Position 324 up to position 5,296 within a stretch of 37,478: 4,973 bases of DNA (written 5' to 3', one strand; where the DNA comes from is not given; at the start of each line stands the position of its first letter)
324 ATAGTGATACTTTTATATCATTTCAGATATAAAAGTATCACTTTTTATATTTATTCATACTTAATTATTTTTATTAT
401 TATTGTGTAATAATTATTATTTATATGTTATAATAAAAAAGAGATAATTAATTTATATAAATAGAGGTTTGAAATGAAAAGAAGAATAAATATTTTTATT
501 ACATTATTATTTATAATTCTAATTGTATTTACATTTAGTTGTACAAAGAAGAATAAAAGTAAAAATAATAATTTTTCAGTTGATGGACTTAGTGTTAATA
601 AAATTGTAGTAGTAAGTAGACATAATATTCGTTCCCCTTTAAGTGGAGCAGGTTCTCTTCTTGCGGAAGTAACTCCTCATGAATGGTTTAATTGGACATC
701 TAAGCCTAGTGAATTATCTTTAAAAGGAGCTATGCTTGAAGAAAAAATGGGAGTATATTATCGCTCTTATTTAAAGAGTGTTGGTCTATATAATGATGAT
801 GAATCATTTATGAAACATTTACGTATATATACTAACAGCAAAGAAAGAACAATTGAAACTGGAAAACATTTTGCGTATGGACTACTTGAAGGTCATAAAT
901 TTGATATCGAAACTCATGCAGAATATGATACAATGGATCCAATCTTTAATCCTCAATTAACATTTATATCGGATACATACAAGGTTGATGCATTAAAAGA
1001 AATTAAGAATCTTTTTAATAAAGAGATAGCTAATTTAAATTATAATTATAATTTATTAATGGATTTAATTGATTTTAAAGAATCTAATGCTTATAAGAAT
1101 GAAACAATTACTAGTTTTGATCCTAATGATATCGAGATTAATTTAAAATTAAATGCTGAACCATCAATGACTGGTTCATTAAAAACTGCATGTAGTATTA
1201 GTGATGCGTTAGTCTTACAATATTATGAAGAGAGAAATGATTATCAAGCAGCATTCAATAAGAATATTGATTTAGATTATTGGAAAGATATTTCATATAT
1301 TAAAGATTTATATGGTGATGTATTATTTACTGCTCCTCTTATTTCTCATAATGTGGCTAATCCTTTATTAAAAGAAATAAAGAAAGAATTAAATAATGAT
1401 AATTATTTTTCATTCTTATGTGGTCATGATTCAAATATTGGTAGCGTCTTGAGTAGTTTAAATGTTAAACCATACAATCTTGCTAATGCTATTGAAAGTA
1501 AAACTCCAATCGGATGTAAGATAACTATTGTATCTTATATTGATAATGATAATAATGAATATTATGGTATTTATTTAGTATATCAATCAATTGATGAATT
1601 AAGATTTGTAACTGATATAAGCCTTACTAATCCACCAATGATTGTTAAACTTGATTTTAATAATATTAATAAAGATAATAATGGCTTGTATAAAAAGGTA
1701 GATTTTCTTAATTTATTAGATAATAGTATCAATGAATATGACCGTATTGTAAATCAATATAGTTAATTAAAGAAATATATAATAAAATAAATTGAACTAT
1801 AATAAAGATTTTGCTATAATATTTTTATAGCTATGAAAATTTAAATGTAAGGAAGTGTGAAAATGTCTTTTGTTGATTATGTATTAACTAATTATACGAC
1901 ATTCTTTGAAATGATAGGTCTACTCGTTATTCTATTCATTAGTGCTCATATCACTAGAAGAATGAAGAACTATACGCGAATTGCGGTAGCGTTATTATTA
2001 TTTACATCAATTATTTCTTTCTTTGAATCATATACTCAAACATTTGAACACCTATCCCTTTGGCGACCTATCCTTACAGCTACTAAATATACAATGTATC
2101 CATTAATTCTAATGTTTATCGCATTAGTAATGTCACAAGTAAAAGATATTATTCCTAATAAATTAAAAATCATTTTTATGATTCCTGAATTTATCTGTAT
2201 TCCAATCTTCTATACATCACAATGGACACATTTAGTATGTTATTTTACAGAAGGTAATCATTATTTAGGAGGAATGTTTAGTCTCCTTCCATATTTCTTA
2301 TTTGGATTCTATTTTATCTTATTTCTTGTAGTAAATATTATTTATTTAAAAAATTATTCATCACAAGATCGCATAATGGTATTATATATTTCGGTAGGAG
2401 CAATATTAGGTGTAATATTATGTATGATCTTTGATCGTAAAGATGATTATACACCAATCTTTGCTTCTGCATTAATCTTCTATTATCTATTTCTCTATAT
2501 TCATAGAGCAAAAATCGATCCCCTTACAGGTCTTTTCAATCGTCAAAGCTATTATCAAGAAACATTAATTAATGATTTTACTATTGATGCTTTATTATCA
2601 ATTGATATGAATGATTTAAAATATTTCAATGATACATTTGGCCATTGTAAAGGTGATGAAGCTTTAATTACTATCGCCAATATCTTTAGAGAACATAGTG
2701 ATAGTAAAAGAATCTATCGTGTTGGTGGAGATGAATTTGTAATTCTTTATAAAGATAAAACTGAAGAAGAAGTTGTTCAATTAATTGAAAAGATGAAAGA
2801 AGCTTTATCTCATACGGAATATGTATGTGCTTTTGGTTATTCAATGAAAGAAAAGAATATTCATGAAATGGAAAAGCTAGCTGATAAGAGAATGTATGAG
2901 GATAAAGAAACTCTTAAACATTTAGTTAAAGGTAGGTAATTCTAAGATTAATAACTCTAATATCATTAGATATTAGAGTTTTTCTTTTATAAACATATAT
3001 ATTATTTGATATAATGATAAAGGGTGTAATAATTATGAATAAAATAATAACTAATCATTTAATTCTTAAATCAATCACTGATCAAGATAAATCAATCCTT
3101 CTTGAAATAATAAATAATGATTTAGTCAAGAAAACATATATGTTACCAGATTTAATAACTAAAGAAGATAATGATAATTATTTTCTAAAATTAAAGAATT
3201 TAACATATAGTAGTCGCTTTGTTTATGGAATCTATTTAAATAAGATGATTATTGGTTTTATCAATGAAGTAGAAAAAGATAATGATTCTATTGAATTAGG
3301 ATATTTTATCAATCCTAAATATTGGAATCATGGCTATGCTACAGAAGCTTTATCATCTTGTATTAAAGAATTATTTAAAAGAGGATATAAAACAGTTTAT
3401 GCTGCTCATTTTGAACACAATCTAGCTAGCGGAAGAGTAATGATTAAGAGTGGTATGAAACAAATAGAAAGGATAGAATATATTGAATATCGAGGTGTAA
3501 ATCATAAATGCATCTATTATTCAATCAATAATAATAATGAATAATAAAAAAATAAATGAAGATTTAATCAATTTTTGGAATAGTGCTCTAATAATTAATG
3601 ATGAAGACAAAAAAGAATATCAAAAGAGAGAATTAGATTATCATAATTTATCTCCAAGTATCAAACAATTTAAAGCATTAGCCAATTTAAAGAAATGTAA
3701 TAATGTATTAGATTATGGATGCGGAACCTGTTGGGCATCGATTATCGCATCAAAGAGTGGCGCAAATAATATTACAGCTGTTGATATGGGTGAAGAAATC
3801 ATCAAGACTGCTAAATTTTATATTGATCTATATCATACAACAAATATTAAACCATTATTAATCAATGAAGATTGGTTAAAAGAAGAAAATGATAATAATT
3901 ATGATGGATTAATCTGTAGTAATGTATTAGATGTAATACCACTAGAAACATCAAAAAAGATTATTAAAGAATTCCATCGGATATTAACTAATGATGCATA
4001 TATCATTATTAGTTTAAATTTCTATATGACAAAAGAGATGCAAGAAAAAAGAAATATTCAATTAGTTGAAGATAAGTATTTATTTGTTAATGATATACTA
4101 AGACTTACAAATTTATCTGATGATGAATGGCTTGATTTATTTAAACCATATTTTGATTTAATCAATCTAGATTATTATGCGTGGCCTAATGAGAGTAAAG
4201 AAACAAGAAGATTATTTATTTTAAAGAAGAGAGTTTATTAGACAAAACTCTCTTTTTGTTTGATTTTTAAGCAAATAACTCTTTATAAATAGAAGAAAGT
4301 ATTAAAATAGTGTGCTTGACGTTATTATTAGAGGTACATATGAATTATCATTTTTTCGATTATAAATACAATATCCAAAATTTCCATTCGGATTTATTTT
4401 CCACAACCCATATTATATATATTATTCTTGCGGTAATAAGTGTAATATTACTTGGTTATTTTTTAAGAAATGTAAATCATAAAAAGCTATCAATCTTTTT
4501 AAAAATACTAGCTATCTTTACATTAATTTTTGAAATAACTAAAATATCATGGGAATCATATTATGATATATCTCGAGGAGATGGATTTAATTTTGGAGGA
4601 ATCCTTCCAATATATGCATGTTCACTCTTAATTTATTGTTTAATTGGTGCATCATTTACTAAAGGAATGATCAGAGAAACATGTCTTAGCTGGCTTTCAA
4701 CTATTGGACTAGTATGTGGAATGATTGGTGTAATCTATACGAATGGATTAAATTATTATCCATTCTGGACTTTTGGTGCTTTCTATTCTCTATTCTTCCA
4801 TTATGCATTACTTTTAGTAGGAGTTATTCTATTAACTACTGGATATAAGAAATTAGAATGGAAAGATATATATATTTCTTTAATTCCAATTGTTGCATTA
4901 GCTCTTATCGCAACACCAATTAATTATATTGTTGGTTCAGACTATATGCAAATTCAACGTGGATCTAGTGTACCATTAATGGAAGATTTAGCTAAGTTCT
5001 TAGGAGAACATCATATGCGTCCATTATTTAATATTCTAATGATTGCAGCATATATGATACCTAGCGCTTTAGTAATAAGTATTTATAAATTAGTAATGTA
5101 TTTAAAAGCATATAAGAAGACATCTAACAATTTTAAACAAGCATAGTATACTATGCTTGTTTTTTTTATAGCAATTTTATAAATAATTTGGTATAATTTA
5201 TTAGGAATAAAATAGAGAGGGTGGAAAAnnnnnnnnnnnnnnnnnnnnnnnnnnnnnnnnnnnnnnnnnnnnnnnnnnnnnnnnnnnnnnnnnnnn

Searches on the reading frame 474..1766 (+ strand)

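Call 54: search_protein_families(library=pfam, proteins=[window:474-1766:+], max_evalue=0.00001)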
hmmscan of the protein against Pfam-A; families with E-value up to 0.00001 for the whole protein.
window:474-1766:+ (430 aa): 1 family
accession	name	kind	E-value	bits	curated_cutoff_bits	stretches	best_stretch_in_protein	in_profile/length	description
PF00328.27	His_Phos_2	-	1.8e-18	67.5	23.6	1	42-361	3-345/354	Histidine phosphatase superfamily (branch 2)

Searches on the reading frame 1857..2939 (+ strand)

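Call 54: search_protein_families(library=pfam, proteins=[window:1857-2939:+], max_evalue=0.00001)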
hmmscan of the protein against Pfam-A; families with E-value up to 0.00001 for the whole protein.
window:1857-2939:+ (360 aa): 1 family
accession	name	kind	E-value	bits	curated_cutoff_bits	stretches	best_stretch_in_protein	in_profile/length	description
PF00990.26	GGDEF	-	1.8e-19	70.5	23.8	1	218-352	1-157/161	Diguanylate cyclase, GGDEF domain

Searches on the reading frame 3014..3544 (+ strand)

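Call 54: search_protein_families(library=pfam, proteins=[window:3014-3544:+], max_evalue=0.00001)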
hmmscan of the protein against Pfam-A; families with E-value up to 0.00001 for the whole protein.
window:3014-3544:+ (176 aa): 2 families
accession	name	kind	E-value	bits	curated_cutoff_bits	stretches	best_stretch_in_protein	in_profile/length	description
PF13302.13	Acetyltransf_3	-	9.9e-21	75.3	25.4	1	16-149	2-138/138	Acetyltransferase (GNAT) domain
PF00583.31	Acetyltransf_1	-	4.6e-10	40.2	20.7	1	63-142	28-110/116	Acetyltransferase (GNAT) family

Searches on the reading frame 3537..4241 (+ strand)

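Call 54: search_protein_families(library=pfam, proteins=[window:3537-4241:+], max_evalue=0.00001)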
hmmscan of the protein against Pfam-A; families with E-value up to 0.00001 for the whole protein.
window:3537-4241:+ (234 aa): 5 families
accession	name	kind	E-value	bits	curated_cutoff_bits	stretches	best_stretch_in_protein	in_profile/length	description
PF13847.12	Methyltransf_31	-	3.9e-10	40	27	1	52-162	2-113/145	Methyltransferase domain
PF13649.12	Methyltransf_25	-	2.3e-09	38.3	27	1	57-152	1-95/97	Methyltransferase domain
PF06325.19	PrmA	-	4.2e-09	36.8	22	1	51-159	159-259/296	Ribosomal protein L11 methyltransferase (PrmA)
PF08241.18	Methyltransf_11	-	8e-08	33.3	21.2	1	58-158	1-95/95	Methyltransferase domain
PF13489.12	Methyltransf_23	-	2.7e-07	30.9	27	1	47-161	16-119/164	Methyltransferase domain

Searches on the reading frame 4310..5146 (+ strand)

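Call 54: search_protein_families(library=pfam, proteins=[window:4310-5146:+], max_evalue=0.00001)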
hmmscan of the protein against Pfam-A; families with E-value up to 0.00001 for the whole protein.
window:4310-5146:+ (278 aa): 1 family
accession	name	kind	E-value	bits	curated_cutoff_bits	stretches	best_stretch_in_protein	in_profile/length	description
PF14808.11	TMEM164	-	2.3e-15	57.1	25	1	29-222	1-190/217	TMEM164 family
